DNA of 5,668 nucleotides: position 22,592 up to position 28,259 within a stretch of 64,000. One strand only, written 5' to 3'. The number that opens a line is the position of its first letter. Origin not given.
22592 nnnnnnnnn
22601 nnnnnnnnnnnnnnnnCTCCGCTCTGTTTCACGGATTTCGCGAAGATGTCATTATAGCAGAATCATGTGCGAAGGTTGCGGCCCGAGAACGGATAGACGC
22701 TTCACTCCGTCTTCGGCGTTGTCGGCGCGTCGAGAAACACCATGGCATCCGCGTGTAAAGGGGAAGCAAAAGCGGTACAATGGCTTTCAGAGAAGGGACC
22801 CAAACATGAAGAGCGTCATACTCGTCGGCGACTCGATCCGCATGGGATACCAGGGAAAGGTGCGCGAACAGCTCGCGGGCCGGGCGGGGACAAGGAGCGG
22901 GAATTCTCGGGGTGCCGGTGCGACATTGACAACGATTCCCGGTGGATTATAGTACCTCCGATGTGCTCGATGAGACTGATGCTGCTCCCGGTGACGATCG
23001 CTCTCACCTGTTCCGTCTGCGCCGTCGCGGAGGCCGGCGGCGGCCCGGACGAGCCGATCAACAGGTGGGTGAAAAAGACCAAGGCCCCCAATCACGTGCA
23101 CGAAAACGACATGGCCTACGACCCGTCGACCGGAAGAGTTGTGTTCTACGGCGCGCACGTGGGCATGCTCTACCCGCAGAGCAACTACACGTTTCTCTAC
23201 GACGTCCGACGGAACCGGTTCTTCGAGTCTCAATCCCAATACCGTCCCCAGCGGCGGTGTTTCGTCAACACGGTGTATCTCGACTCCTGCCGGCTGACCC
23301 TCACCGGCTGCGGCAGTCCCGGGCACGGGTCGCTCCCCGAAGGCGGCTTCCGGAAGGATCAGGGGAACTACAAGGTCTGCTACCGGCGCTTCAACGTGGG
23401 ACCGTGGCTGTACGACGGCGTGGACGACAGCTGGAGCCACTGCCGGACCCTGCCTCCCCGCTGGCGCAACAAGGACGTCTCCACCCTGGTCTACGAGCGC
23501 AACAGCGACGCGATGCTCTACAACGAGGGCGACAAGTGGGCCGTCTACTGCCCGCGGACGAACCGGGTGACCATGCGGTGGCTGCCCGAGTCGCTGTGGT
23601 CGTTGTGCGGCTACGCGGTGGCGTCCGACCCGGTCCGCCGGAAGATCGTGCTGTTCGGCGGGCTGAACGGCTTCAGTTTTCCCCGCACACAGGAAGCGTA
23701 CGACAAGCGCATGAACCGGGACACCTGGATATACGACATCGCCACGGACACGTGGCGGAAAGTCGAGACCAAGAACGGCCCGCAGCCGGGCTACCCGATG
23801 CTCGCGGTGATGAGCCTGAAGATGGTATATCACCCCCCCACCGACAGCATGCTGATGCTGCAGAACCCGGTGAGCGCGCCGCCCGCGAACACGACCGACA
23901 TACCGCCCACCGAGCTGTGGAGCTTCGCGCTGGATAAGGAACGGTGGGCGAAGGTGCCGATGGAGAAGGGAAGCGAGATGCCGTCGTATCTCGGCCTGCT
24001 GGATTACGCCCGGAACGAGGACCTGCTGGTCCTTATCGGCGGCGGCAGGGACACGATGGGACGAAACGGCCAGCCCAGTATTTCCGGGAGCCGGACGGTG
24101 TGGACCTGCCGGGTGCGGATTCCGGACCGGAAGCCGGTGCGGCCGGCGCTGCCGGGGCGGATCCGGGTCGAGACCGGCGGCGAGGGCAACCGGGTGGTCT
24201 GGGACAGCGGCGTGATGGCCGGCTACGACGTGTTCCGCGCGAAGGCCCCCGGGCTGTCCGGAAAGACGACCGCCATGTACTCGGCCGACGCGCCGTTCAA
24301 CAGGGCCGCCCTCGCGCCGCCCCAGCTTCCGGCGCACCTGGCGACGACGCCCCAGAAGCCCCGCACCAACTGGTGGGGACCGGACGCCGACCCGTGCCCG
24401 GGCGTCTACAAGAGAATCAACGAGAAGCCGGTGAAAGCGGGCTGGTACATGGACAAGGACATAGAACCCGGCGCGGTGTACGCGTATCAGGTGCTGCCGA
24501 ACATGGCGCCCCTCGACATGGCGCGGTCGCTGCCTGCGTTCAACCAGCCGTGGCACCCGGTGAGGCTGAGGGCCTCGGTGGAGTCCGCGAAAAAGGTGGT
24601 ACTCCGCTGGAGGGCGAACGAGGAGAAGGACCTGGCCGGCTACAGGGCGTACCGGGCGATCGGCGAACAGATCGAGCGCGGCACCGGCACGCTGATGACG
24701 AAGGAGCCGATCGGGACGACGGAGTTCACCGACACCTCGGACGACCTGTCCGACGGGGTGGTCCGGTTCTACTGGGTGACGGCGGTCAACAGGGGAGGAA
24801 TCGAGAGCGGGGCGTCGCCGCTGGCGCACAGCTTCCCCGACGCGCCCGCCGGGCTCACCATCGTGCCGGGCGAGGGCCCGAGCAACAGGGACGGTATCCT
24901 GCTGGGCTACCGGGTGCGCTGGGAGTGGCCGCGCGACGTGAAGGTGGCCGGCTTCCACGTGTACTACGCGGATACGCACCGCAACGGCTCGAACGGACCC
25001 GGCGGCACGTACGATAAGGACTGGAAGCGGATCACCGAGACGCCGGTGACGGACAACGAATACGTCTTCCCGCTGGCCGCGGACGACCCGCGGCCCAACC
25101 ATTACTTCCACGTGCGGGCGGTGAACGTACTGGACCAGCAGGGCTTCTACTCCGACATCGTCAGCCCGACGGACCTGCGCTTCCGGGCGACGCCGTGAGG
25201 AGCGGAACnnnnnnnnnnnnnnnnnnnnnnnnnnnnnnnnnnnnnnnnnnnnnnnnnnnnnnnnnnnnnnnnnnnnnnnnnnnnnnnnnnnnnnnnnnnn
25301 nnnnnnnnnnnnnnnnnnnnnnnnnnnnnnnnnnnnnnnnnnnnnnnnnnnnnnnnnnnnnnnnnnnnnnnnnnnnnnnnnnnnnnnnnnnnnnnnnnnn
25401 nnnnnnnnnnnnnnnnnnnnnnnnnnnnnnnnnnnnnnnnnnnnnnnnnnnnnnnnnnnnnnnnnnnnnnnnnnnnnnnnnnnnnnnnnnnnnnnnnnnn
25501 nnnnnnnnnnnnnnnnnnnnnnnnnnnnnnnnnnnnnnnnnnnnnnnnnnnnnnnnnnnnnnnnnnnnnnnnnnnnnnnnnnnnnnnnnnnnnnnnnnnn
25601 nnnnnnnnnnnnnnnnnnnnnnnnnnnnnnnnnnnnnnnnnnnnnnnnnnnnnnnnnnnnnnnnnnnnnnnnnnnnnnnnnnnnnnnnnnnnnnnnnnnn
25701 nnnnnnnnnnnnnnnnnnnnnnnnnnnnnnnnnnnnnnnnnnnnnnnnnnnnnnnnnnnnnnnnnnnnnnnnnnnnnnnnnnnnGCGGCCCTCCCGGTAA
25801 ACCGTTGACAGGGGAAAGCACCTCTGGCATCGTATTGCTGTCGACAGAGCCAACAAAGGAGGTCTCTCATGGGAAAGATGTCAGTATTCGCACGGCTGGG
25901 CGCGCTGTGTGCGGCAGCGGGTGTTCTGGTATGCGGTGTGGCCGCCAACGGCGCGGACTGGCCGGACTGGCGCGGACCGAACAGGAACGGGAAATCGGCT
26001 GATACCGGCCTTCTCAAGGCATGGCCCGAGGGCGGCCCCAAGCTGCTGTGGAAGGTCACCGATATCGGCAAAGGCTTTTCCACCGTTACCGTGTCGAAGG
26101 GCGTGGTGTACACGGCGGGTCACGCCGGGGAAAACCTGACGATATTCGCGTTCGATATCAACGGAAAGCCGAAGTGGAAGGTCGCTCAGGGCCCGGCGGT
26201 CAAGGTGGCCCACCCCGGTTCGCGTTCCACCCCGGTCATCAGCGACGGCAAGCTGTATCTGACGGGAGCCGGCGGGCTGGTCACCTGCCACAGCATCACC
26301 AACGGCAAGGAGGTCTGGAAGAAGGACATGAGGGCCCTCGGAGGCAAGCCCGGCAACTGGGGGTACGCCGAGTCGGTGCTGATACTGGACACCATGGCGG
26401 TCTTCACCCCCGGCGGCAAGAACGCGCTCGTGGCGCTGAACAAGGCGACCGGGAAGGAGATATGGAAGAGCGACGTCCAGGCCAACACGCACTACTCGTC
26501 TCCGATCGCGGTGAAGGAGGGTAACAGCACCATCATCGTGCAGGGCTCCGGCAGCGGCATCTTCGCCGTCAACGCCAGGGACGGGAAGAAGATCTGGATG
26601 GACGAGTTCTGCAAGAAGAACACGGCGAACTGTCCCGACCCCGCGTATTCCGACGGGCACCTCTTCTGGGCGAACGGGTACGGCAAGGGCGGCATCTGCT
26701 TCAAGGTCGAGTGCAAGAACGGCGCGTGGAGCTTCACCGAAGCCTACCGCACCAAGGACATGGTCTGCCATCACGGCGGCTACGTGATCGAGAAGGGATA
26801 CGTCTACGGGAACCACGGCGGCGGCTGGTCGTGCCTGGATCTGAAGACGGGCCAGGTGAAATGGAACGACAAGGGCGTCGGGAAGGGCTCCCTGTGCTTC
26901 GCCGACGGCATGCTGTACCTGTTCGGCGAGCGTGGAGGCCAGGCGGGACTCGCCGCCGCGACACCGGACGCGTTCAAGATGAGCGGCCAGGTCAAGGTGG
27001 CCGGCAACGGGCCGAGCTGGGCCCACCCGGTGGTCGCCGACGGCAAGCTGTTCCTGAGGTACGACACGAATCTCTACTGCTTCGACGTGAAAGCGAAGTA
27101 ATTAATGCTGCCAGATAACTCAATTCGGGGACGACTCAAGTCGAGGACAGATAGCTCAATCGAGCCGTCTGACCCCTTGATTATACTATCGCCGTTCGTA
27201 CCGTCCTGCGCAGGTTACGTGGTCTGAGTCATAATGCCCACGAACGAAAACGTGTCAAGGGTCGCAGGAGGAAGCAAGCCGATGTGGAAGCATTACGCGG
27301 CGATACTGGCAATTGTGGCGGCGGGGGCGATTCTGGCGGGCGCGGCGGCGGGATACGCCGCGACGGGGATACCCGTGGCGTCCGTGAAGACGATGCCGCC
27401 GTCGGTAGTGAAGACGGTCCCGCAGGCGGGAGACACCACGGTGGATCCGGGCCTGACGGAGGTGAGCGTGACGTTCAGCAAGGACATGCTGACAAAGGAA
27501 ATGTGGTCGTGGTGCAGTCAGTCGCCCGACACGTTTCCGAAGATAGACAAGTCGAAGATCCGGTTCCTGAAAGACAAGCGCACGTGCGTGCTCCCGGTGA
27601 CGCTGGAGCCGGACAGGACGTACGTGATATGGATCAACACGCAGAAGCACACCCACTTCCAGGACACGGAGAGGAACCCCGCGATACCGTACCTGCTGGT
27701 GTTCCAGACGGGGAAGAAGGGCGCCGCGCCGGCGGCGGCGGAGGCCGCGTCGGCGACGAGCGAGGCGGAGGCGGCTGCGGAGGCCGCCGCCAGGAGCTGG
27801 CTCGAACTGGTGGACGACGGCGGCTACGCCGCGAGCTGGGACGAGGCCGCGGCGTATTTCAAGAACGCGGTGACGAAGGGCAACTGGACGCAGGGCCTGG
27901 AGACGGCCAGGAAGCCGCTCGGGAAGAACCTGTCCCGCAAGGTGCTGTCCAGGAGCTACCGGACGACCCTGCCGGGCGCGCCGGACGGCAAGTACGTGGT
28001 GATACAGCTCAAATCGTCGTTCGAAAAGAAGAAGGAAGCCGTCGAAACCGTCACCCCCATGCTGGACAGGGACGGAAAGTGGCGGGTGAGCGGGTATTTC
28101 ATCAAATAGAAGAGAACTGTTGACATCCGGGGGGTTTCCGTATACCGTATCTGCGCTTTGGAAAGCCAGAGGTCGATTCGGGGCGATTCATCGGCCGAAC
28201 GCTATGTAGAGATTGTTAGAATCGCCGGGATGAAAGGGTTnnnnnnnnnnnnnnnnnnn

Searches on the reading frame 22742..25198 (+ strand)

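Call 7: search_protein_families(library=pfam, proteins=[window:22742-25198:+], max_evalue=0.001)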
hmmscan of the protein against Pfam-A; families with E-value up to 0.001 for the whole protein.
window:22742-25198:+ (818 aa): 4 families
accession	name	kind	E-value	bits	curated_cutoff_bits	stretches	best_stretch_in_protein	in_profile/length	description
PF24981.1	Beta-prop_ATRN-LZTR1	-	2.4e-06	27.5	50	0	298-349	48-90/289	Attractin/LZTR1 beta-propeller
PF13415.12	Kelch_3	-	3.5e-06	27.5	22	1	300-362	2-46/48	Galactose oxidase, central domain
PF24681.1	Kelch_KLHDC2_KLHL20_DRC7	-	1e-05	25.4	50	1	298-416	112-205/221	KLHDC2/KLHL20/DRC7 Kelch-repeats domain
PF16794.11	fn3_4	-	0.00034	21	27.1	0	716-808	16-103/103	Fibronectin-III type domain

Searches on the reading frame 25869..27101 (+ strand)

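Call 7: search_protein_families(library=pfam, proteins=[window:25869-27101:+], max_evalue=0.001)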
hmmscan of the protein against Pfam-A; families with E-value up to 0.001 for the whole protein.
window:25869-27101:+ (410 aa): 3 families
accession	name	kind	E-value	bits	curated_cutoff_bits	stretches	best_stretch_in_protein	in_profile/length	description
PF13360.13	PQQ_2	-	5.2e-28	98.7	27.6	2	93-333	6-232/233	Outer membrane protein assembly factor BamB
PF13570.13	Beta-prop_ACSF4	-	6.7e-10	39.3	133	1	58-240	124-293/329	Beta-alanine-activating enzyme, beta-propeller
PF01011.28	PQQ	-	3.8e-07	29.6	26.7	0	171-240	55-135/595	Glucose/ethanol/alcohol dehydrogenase, beta-propeller domain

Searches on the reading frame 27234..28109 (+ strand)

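Call 7: search_protein_families(library=pfam, proteins=[window:27234-28109:+], max_evalue=0.001)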
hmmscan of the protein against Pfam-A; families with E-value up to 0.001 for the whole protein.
window:27234-28109:+ (291 aa): 2 families
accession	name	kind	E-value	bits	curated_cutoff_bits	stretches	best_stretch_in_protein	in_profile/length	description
PF13211.12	DUF4019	-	5.8e-38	129.9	26.5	1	185-288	1-104/104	Protein of unknown function (DUF4019)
PF13205.12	Big_5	-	1e-06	29.8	23.6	1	53-159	2-105/105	Bacterial Ig-like domain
